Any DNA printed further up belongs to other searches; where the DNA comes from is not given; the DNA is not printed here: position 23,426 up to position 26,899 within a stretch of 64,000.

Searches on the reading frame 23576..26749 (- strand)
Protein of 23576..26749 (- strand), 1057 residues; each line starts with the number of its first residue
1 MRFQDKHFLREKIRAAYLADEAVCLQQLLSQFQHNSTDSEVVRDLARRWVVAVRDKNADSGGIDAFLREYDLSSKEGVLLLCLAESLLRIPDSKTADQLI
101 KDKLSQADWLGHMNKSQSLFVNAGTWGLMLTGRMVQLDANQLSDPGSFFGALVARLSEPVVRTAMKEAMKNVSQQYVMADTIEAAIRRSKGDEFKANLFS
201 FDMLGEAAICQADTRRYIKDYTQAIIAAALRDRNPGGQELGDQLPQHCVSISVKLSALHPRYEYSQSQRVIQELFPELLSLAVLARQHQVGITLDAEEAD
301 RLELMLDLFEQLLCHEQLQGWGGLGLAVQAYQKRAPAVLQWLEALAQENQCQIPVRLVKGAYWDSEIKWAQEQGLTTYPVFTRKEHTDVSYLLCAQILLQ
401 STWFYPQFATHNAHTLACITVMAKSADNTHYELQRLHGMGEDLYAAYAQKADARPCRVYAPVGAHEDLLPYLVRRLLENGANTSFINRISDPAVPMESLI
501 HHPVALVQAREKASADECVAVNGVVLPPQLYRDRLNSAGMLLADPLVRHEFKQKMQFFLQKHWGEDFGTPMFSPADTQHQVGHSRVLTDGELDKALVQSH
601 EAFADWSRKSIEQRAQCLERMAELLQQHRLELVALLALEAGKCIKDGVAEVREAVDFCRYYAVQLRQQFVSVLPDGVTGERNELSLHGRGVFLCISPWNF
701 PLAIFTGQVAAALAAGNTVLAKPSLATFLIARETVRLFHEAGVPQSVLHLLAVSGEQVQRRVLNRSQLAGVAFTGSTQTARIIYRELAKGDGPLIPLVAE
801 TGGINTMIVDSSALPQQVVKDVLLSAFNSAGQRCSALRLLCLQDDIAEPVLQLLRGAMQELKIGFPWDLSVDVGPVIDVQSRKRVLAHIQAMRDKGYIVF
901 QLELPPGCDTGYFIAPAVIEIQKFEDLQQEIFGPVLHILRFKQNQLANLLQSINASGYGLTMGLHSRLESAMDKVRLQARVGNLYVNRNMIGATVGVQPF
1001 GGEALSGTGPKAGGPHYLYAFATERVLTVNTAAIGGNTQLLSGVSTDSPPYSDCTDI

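Call 89: search_protein_families(library=ncbifam, proteins=[window:23576-26749:-], max_evalue=1e-10)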
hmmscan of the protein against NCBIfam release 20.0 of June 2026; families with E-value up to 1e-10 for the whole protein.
window:23576-26749:- (1057 aa): 39 families (the best 25 are shown)
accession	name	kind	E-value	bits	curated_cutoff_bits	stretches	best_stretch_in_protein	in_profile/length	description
NF008869.0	PRK11904.1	equivalog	0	1424.9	747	1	5-1042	9-1039/1042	bifunctional proline dehydrogenase/L-glutamate gamma-semialdehyde dehydrogenase PutA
NF008772.0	PRK11809.1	equivalog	0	1185.8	1750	1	7-1023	89-1108/1318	trifunctional transcriptional regulator/proline dehydrogenase/L-glutamate gamma-semialdehyde dehydrogenase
TIGR01238.1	D1pyr5carbox3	equivalog_domain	5.7e-178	592.5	485.2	1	551-1023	24-497/500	L-glutamate gamma-semialdehyde dehydrogenase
NF002852.0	PRK03137.1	subfamily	1.4e-101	340.9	648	1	572-1027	55-510/514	L-glutamate gamma-semialdehyde dehydrogenase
TIGR01237.1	D1pyr5carbox2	equivalog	7.2e-100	335.2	659.65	1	573-1028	52-508/511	L-glutamate gamma-semialdehyde dehydrogenase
TIGR01236.1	D1pyr5carbox1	equivalog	1.3e-69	235.2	613.6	1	563-1027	42-517/533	L-glutamate gamma-semialdehyde dehydrogenase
NF006992.0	PRK09457.1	subfamily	2.6e-66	224.3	514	1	557-1008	3-450/487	succinylglutamate-semialdehyde dehydrogenase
NF006916.0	PRK09407.1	equivalog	1.1e-65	222.3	521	1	576-1021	42-484/526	succinic semialdehyde dehydrogenase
TIGR01780.1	SSADH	subfamily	8e-63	212.9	646.35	1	590-1012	19-436/448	succinate-semialdehyde dehydrogenase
TIGR03240.1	arg_catab_astD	equivalog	1.7e-62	211.8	579.3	1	559-1008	3-448/484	succinylglutamate-semialdehyde dehydrogenase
NF050084.1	pip_6_carb_DH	equivalog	2.2e-60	204.9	730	1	573-1014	3-446/475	L-piperidine-6-carboxylate dehydrogenase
TIGR01804.1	BADH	equivalog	1.2e-59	202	668.6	1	581-1011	26-454/467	betaine-aldehyde dehydrogenase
NF042993.1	AlphKGSA_gudD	equivalog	2.6e-59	201.3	770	1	569-1009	21-460/481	alpha-ketoglutaric semialdehyde dehydrogenase GucD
NF010000.0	PRK13473.1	subfamily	8.4e-58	196.1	615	1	570-1009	20-453/475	aminobutyraldehyde dehydrogenase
TIGR02299.1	HpaE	equivalog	2e-55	188.3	638.35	1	573-1025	22-471/488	5-carboxymethyl-2-hydroxymuconate semialdehyde dehydrogenase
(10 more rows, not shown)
